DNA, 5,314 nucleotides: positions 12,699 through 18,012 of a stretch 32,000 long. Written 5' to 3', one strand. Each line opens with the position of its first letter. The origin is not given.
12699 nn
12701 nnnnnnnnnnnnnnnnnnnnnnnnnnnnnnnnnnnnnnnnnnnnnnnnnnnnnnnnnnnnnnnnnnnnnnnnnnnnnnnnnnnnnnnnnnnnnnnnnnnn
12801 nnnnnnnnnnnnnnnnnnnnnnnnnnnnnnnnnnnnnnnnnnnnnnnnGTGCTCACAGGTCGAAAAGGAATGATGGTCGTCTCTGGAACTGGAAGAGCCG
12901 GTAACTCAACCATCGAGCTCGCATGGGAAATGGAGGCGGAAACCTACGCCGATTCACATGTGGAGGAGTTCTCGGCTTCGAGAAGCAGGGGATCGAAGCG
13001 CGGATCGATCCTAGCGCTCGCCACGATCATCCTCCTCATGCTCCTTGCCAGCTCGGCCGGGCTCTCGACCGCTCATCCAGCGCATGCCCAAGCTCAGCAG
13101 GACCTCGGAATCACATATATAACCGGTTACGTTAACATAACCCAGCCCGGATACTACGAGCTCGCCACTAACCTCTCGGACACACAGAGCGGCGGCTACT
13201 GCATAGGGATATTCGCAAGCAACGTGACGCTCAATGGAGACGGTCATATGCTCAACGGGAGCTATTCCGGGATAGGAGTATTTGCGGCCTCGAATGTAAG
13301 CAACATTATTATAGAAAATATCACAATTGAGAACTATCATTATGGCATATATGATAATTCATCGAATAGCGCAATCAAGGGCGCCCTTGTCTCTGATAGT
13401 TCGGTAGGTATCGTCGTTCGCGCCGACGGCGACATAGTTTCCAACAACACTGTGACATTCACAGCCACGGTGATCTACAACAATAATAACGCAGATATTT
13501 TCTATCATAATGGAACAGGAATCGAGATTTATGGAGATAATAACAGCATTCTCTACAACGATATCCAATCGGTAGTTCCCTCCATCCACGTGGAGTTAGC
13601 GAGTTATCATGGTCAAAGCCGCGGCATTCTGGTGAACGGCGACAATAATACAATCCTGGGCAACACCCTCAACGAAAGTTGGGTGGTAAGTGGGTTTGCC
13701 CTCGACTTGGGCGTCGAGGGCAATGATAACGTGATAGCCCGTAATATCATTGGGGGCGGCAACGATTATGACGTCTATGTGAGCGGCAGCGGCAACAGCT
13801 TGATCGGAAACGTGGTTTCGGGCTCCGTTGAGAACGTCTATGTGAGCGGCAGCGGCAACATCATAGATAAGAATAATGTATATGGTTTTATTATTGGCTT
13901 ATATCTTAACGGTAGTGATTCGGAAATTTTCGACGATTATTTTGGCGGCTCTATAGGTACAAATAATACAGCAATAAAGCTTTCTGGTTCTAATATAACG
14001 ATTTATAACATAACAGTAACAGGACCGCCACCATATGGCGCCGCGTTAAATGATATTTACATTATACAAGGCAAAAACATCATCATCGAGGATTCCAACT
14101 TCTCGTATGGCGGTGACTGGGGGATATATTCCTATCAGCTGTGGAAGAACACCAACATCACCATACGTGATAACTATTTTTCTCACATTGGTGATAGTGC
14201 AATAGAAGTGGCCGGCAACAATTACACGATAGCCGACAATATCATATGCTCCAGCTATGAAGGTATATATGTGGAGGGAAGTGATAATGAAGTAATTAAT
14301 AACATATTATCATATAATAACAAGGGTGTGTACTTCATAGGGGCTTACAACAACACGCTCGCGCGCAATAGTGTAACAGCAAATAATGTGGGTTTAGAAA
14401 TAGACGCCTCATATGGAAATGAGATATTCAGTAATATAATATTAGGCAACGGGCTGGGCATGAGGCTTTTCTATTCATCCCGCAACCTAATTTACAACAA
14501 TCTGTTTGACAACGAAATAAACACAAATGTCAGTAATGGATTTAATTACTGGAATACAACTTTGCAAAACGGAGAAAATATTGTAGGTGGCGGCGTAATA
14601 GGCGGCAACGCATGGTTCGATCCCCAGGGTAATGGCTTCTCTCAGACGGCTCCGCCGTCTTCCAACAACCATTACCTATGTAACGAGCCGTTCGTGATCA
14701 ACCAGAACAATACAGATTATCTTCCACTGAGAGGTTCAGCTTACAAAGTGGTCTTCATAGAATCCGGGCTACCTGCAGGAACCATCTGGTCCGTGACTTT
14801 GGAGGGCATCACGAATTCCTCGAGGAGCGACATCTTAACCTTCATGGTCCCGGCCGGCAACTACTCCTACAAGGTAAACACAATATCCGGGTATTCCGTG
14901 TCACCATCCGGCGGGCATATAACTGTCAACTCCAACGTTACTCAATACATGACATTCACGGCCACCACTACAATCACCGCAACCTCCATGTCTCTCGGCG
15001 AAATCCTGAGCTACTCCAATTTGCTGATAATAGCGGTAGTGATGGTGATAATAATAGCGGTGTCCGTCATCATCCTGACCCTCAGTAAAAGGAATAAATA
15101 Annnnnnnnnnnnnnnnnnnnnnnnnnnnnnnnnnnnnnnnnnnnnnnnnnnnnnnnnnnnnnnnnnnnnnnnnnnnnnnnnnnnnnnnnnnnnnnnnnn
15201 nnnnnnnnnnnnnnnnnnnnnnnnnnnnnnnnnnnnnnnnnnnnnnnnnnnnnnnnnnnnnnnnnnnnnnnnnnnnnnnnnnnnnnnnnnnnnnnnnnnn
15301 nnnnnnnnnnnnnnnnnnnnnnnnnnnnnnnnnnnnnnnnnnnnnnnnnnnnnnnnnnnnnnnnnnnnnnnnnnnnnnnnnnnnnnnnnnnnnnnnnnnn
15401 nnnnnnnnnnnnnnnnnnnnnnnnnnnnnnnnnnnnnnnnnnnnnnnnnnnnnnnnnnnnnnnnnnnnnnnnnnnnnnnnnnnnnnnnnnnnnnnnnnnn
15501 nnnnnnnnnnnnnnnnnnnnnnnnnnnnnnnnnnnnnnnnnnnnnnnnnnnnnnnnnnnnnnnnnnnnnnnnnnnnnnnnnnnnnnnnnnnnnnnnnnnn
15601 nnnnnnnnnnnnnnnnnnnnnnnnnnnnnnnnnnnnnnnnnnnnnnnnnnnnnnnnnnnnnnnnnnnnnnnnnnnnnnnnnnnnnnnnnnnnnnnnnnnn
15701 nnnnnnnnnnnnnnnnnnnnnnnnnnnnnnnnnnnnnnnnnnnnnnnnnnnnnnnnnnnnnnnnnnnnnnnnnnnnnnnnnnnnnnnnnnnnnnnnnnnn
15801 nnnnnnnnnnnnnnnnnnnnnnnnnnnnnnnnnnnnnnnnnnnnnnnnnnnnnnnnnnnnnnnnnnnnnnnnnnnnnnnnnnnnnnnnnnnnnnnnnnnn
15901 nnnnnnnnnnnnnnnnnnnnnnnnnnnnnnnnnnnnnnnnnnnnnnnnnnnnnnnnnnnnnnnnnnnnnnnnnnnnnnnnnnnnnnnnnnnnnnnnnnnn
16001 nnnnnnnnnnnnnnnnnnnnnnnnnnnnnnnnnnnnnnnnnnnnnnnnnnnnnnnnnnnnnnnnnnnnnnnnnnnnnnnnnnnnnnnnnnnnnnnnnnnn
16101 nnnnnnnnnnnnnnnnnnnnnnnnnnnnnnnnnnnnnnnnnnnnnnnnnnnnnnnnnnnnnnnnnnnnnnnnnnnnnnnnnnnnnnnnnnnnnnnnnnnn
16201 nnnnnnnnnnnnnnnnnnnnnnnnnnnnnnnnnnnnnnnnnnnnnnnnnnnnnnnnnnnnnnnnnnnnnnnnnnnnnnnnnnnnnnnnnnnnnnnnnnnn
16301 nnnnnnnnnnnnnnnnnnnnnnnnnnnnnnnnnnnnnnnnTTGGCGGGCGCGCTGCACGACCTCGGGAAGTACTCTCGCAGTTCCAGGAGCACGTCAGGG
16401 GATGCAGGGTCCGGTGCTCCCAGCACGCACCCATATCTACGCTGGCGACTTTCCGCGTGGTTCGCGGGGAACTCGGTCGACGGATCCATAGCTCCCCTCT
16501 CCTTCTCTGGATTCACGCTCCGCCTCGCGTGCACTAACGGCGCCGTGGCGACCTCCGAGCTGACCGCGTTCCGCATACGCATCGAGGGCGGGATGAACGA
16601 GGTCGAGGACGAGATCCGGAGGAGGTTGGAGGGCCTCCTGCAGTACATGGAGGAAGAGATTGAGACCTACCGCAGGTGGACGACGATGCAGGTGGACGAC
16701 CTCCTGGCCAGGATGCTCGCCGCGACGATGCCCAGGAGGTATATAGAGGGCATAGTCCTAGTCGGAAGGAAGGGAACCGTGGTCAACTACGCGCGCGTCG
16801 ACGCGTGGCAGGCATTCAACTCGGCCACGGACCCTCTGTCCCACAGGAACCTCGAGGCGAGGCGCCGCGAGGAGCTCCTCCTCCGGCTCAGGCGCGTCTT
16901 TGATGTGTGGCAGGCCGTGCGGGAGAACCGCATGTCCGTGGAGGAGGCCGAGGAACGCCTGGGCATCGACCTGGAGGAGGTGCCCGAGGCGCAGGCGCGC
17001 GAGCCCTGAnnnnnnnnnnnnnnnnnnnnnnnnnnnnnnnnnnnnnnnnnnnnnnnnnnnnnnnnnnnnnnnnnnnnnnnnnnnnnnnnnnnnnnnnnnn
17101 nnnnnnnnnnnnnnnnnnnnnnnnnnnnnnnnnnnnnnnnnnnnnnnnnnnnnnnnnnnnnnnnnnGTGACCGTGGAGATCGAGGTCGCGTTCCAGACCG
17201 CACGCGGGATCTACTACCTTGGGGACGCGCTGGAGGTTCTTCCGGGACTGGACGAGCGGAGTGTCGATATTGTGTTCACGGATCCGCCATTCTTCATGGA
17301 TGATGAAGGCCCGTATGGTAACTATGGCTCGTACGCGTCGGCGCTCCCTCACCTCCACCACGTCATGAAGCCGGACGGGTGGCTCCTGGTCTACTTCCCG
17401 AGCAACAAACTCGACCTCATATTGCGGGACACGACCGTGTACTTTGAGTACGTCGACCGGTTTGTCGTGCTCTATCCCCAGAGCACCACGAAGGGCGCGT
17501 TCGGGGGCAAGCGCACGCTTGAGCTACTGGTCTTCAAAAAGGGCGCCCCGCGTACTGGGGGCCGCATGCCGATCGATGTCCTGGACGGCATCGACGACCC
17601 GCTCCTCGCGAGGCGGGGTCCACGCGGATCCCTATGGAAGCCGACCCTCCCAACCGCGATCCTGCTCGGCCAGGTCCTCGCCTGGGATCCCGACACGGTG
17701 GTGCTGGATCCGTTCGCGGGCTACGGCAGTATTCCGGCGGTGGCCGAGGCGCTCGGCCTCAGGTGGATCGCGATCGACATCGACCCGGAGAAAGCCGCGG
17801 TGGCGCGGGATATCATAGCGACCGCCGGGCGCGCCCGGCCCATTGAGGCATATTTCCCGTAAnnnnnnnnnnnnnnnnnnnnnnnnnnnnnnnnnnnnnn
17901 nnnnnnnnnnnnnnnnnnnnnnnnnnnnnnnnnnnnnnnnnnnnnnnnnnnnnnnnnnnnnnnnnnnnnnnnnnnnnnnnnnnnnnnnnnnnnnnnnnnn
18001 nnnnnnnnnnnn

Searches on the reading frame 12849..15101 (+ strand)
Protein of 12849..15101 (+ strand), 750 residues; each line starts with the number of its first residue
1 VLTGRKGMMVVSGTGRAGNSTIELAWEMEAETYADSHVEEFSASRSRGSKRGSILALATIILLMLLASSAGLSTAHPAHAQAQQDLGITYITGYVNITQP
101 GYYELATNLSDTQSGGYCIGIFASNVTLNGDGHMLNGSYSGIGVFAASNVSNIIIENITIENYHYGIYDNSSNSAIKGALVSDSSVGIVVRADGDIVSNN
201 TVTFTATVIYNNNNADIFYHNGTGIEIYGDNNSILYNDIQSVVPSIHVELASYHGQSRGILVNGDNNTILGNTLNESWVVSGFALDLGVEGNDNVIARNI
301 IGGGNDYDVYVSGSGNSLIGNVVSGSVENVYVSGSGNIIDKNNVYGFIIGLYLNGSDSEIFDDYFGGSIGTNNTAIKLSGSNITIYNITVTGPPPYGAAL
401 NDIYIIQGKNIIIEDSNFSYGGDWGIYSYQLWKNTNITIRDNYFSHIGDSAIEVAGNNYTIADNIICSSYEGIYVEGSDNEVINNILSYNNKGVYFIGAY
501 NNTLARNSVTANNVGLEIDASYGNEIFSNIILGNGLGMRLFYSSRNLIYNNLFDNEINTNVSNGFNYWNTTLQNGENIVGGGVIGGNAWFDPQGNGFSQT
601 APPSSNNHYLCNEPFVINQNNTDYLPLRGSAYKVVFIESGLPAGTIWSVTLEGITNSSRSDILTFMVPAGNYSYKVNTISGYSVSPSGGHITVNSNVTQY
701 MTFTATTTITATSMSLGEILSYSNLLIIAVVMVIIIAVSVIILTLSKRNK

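Call 13: search_protein_families(library=pfam, proteins=[window:12849-15101:+], max_evalue=0.001)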
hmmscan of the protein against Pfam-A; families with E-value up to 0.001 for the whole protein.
window:12849-15101:+ (750 aa): 2 families
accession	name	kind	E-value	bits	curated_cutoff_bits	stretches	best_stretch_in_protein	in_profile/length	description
PF05048.19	NosD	-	7e-36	124.1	23.6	2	401-594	17-212/212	Periplasmic copper-binding protein (NosD)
PF13229.12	Beta_helix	-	1.5e-18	67.4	25.9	2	431-571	5-148/158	Right handed beta helix region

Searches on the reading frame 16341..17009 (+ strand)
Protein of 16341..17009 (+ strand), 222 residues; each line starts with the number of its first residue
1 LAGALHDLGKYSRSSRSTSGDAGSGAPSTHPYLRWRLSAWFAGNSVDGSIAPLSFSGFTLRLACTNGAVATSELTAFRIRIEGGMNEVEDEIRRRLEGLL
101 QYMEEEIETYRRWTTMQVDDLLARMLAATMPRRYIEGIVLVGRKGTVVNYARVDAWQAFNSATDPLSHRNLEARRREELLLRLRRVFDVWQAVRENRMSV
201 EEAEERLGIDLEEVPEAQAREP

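Call 13: search_protein_families(library=pfam, proteins=[window:16341-17009:+], max_evalue=0.001)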
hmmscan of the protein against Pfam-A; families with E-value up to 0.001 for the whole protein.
window:16341-17009:+ (222 aa): 1 family
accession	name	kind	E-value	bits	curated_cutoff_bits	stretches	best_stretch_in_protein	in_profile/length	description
PF06067.16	DUF932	-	1.1e-07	32.3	23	1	44-177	70-216/227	Domain of unknown function (DUF932)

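Call 17: search_protein_families(library=ncbifam, proteins=[window:16341-17009:+], max_evalue=0.01)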
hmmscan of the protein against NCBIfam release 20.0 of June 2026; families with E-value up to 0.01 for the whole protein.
window:16341-17009:+ (222 aa): 0 families

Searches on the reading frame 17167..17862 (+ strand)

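Call 13: search_protein_families(library=pfam, proteins=[window:17167-17862:+], max_evalue=0.001)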
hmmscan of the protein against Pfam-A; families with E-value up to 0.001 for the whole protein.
window:17167-17862:+ (231 aa): 2 families
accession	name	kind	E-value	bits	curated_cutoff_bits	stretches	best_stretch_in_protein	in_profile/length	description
PF01555.25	N6_N4_Mtase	-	2.9e-10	40.9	26.7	1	33-213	1-219/221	DNA methylase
PF01170.24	UPF0020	-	1.5e-05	25.3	22.3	0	25-81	115-170/197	RMKL-like, methyltransferase domain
